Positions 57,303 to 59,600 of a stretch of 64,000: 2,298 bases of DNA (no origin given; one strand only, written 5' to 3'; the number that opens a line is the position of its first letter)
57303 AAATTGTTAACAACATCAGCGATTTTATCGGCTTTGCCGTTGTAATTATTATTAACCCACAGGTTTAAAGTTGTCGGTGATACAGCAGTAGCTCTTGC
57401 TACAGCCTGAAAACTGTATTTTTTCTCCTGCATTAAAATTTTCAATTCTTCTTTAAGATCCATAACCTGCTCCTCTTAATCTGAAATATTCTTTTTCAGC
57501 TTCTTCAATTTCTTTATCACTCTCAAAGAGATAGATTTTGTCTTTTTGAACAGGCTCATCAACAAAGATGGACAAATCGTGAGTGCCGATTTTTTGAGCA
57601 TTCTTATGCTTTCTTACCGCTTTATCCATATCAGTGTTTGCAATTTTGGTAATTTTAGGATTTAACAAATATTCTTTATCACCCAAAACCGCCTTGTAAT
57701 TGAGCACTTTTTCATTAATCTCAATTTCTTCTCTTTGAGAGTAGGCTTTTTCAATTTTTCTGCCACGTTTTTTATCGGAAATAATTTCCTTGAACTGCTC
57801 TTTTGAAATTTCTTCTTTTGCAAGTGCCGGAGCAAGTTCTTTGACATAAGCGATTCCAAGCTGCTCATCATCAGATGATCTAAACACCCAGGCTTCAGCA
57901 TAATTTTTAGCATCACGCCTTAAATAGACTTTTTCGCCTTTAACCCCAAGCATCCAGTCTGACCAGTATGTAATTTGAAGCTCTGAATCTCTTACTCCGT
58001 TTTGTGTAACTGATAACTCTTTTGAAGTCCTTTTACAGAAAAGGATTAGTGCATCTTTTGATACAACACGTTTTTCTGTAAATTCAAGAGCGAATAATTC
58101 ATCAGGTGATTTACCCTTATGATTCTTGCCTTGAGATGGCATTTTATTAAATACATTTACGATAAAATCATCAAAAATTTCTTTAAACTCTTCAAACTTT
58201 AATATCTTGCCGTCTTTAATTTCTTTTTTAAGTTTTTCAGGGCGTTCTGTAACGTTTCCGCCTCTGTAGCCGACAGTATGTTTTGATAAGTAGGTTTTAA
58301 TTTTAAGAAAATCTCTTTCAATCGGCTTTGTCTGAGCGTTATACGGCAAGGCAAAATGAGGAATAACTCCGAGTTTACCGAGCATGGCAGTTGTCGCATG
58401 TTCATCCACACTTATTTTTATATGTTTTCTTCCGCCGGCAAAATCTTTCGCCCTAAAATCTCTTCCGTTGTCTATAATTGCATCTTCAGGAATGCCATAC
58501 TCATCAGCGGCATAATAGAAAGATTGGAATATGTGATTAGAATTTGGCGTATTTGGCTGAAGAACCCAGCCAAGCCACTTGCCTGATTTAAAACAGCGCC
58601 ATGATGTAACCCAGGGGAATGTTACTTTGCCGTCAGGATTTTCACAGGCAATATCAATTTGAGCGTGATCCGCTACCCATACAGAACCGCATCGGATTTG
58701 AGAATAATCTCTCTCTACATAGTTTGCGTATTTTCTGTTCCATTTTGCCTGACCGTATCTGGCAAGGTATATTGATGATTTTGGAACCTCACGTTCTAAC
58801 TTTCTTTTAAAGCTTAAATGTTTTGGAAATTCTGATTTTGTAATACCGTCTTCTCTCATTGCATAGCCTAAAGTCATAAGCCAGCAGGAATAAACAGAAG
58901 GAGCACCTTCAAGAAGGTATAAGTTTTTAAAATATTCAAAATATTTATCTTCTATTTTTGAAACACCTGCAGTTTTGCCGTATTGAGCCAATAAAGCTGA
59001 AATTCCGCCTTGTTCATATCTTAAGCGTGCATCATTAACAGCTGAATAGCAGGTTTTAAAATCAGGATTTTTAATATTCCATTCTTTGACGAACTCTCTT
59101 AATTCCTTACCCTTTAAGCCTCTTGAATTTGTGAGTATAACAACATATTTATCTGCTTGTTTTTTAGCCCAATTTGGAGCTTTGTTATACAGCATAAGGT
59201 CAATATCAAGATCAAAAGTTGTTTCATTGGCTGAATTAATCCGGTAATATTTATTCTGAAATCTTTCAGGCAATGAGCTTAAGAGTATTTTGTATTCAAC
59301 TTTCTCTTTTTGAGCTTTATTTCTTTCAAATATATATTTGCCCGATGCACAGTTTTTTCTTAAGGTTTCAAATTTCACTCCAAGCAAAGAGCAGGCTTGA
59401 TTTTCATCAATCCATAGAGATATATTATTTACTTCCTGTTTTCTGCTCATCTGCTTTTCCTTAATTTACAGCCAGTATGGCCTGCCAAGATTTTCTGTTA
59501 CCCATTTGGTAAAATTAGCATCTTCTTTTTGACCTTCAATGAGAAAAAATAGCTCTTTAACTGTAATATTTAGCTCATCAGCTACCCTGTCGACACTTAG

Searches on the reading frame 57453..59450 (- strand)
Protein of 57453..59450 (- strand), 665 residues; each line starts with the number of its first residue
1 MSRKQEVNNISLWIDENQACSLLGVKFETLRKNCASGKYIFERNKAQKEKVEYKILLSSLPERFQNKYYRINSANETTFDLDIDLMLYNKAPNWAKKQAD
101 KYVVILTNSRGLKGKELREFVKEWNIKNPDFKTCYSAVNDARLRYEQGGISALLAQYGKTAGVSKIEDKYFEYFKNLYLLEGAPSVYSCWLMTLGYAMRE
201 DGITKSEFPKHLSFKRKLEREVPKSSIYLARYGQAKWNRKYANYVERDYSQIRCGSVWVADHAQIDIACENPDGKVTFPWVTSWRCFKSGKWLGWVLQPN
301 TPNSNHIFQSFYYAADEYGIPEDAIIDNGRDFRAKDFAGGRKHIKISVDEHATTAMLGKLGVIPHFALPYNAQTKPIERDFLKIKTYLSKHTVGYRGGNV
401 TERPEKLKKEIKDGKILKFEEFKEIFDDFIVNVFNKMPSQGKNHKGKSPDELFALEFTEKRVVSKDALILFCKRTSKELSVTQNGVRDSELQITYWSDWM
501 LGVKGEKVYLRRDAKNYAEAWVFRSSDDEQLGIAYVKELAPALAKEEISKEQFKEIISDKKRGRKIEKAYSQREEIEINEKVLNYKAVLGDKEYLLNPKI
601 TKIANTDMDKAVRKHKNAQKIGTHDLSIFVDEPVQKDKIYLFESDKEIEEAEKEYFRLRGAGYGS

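Call 97: find_encoding_contigs(protein=window:57453-59450:-, flank=6000, max_places=1)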
Protein window:57453-59450:- (665 aa): 1 contig read that carries it; 1 place shown.
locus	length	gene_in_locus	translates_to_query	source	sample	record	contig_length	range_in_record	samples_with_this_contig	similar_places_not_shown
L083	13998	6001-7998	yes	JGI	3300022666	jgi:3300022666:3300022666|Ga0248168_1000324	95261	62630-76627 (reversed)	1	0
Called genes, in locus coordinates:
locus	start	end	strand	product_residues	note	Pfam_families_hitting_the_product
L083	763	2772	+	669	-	PF09299:Mu-transpos_C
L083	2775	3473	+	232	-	PF05621:TniB, PF13401:AAA_22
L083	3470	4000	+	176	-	PF13102:Phage_int_SAM_5 (weak), PF14659:Phage_int_SAM_3, PF22022:Phage_int_M (weak)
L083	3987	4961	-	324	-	-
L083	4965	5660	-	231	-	PF12844:HTH_19, PF13560:HTH_31 (weak), PF01381:HTH_3, PF00717:Peptidase_S24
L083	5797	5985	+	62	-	-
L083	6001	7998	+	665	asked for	PF09039:HTH_Tnp_Mu_2 (weak)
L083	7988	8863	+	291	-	PF13401:AAA_22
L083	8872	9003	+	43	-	-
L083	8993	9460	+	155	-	PF06252:GemA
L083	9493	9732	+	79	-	-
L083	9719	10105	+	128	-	-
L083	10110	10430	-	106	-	-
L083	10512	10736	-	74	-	-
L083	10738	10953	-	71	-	-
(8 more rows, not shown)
